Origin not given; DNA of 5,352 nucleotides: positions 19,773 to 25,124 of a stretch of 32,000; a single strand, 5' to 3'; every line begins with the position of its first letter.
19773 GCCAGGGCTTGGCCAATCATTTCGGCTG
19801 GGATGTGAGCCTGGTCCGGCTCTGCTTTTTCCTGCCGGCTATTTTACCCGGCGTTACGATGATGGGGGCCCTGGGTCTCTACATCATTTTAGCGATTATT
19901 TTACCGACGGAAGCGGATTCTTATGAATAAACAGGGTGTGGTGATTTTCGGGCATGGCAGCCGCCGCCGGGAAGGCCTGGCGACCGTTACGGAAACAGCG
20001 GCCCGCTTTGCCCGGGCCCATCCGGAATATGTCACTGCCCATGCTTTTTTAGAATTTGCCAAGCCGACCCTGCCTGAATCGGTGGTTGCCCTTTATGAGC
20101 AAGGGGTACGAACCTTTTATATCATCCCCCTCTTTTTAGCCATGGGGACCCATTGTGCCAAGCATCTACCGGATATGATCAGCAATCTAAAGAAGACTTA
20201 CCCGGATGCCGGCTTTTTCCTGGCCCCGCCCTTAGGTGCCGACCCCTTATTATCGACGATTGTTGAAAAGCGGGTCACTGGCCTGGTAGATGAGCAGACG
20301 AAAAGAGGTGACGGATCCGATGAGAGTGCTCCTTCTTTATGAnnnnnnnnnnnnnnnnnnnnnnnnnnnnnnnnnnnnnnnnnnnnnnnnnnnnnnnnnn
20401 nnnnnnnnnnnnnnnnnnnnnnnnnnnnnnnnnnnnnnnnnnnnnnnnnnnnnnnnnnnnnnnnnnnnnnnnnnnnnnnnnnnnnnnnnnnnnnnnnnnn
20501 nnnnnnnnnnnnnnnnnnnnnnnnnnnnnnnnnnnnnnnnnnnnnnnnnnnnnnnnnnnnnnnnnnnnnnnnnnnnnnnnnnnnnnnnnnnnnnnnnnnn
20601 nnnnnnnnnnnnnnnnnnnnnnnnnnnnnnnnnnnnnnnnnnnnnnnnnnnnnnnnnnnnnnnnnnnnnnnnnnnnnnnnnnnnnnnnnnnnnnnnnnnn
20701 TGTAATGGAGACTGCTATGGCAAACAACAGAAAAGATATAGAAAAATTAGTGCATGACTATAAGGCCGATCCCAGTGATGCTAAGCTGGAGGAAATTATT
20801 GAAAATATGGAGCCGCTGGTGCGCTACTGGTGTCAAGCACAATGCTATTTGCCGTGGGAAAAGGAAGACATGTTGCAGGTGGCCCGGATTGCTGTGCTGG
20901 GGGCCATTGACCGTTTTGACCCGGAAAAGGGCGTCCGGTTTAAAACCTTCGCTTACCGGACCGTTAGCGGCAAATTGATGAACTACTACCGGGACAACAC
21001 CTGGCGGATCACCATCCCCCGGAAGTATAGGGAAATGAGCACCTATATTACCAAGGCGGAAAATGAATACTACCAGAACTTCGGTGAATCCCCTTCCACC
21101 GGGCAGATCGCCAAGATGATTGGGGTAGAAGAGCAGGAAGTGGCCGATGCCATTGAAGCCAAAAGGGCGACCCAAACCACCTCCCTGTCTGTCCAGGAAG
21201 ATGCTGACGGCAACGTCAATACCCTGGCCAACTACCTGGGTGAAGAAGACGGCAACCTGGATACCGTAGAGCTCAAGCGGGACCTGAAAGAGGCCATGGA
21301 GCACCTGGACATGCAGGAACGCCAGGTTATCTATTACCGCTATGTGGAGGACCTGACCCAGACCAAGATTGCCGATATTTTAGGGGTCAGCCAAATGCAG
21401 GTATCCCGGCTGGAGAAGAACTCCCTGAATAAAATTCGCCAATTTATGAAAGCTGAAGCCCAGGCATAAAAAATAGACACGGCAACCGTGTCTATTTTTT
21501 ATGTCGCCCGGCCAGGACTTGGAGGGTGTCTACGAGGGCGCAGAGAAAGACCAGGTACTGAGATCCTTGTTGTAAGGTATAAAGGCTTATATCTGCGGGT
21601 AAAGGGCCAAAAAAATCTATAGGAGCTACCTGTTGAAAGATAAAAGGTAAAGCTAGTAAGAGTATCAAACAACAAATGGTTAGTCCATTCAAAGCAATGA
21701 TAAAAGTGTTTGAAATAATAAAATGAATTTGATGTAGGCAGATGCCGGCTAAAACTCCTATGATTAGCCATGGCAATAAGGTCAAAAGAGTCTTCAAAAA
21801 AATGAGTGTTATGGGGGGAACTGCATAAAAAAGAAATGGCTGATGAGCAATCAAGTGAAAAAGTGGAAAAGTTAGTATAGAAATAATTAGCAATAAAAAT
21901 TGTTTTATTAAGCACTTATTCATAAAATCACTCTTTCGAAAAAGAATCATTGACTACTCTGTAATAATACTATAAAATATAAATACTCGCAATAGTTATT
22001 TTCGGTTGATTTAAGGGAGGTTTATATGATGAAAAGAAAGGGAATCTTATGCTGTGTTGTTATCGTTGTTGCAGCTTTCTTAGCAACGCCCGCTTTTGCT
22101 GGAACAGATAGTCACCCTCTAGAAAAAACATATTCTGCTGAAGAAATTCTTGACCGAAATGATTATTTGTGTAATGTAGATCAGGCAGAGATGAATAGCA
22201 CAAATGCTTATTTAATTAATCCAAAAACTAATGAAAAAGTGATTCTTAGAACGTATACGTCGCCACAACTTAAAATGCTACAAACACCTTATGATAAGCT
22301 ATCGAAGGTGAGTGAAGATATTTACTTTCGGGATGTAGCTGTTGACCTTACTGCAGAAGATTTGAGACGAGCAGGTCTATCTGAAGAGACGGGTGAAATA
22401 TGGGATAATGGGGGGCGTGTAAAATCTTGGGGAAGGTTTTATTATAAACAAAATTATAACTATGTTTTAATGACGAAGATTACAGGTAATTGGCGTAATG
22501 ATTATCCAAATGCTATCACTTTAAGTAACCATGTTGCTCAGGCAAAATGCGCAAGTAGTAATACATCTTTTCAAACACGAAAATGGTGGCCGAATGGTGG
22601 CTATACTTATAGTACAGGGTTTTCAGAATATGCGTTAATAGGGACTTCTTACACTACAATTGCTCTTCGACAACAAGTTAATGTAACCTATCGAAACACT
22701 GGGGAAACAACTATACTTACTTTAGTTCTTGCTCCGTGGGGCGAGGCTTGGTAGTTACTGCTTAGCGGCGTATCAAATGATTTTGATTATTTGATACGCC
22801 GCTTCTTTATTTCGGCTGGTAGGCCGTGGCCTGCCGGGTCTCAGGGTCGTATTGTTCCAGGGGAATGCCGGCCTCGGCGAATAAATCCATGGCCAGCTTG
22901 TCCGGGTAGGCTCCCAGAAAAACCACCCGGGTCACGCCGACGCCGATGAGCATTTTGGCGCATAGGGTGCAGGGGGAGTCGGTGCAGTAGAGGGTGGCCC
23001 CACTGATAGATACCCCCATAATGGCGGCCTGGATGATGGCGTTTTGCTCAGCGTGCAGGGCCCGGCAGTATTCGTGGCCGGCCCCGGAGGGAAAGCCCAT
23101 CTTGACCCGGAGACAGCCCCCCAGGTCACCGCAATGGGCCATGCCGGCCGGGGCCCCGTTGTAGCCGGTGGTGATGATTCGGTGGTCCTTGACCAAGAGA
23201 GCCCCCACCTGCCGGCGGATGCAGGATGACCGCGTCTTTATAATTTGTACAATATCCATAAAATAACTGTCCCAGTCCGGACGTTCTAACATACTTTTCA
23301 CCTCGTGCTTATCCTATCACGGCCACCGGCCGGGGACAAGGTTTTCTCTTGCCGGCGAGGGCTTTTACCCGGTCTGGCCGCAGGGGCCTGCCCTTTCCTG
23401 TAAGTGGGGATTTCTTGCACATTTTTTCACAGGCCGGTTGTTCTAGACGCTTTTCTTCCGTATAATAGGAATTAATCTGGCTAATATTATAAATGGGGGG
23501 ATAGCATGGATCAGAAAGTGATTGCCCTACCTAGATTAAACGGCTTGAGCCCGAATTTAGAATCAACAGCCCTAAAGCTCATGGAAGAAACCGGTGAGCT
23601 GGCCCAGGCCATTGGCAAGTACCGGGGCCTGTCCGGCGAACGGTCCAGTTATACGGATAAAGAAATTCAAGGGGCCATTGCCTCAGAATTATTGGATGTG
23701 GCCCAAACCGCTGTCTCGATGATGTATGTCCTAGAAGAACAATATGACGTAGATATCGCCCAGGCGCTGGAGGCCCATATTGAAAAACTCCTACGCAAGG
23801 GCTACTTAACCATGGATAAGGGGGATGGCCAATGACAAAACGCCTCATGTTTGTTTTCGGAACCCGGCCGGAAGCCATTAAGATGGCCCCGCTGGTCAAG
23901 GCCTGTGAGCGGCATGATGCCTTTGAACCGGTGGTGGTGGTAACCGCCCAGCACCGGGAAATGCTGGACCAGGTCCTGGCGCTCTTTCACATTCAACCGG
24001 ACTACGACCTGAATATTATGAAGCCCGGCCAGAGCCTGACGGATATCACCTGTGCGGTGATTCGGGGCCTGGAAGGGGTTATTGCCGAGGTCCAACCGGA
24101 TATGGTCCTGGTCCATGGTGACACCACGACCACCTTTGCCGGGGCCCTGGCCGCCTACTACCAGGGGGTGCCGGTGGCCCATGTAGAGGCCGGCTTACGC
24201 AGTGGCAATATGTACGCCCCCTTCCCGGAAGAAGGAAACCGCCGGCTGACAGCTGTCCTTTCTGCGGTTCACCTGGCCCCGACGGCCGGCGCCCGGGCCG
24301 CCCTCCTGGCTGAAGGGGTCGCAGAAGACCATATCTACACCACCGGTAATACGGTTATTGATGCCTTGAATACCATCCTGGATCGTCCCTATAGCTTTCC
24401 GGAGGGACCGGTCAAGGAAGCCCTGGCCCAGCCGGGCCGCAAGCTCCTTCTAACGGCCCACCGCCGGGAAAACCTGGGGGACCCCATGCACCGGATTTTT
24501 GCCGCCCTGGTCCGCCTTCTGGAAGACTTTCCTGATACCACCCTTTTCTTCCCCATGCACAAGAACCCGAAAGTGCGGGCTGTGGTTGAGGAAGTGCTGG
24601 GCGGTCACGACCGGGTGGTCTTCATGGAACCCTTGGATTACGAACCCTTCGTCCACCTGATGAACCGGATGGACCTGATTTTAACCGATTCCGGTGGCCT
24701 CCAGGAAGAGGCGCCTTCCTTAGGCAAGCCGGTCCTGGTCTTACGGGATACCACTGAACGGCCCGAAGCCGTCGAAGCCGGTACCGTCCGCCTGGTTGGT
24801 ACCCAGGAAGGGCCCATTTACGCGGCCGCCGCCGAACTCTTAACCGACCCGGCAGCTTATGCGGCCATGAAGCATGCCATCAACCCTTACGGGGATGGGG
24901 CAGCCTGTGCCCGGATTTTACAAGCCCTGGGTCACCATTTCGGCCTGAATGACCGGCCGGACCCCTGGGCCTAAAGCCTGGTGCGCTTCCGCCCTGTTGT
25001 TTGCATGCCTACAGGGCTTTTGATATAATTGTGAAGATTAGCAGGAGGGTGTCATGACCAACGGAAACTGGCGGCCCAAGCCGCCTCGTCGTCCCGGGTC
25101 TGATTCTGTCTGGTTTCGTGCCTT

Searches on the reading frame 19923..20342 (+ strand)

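Call 52: search_protein_families(library=pfam, proteins=[window:19923-20342:+], max_evalue=0.00001)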
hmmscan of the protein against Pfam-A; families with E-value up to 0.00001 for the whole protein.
window:19923-20342:+ (139 aa): 1 family
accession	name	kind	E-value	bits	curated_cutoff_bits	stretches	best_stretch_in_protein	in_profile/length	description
PF01903.22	CbiX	-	8.7e-24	84.3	22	1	11-115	1-105/106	CbiX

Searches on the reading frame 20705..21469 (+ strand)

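Call 52: search_protein_families(library=pfam, proteins=[window:20705-21469:+], max_evalue=0.00001)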
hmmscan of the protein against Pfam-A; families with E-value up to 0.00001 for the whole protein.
window:20705-21469:+ (254 aa): 4 families
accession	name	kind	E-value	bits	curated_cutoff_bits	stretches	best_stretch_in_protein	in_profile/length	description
PF04545.22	Sigma70_r4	-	3.3e-16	59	24.1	1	197-246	1-50/50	Sigma-70, region 4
PF04542.20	Sigma70_r2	-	1.4e-14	54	24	1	32-101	2-71/71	Sigma-70 region 2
PF04539.22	Sigma70_r3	-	4.6e-08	33.5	25.3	1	115-173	6-64/78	Sigma-70 region 3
PF08281.18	Sigma70_r4_2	-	7.7e-08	32.3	25.7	1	192-233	2-43/54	Sigma-70, region 4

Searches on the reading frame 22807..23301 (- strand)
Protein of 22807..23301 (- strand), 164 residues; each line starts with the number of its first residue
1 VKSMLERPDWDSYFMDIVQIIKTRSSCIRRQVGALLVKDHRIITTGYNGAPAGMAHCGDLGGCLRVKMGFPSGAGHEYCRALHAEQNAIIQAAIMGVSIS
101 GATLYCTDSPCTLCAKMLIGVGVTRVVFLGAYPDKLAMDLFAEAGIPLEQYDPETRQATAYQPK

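Call 52: search_protein_families(library=pfam, proteins=[window:22807-23301:-], max_evalue=0.00001)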
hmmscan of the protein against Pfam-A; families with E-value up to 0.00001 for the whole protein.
window:22807-23301:- (164 aa): 2 families
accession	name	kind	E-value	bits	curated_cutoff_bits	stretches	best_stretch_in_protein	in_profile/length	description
PF00383.29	dCMP_cyt_deam_1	-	1.6e-23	83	25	1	9-129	2-101/102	Cytidine and deoxycytidylate deaminase zinc-binding region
PF14437.12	MafB19-deam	-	4.5e-16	59.5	27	1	9-135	2-106/142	MafB19-like deaminase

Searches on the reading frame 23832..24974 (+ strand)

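Call 52: search_protein_families(library=pfam, proteins=[window:23832-24974:+], max_evalue=0.00001)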
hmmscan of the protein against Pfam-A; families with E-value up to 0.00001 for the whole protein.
window:23832-24974:+ (380 aa): 1 family
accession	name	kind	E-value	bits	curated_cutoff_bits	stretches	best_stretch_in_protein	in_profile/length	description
PF02350.25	Epimerase_2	-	8.3e-118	393.6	30.6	1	23-366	1-346/347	UDP-N-acetylglucosamine 2-epimerase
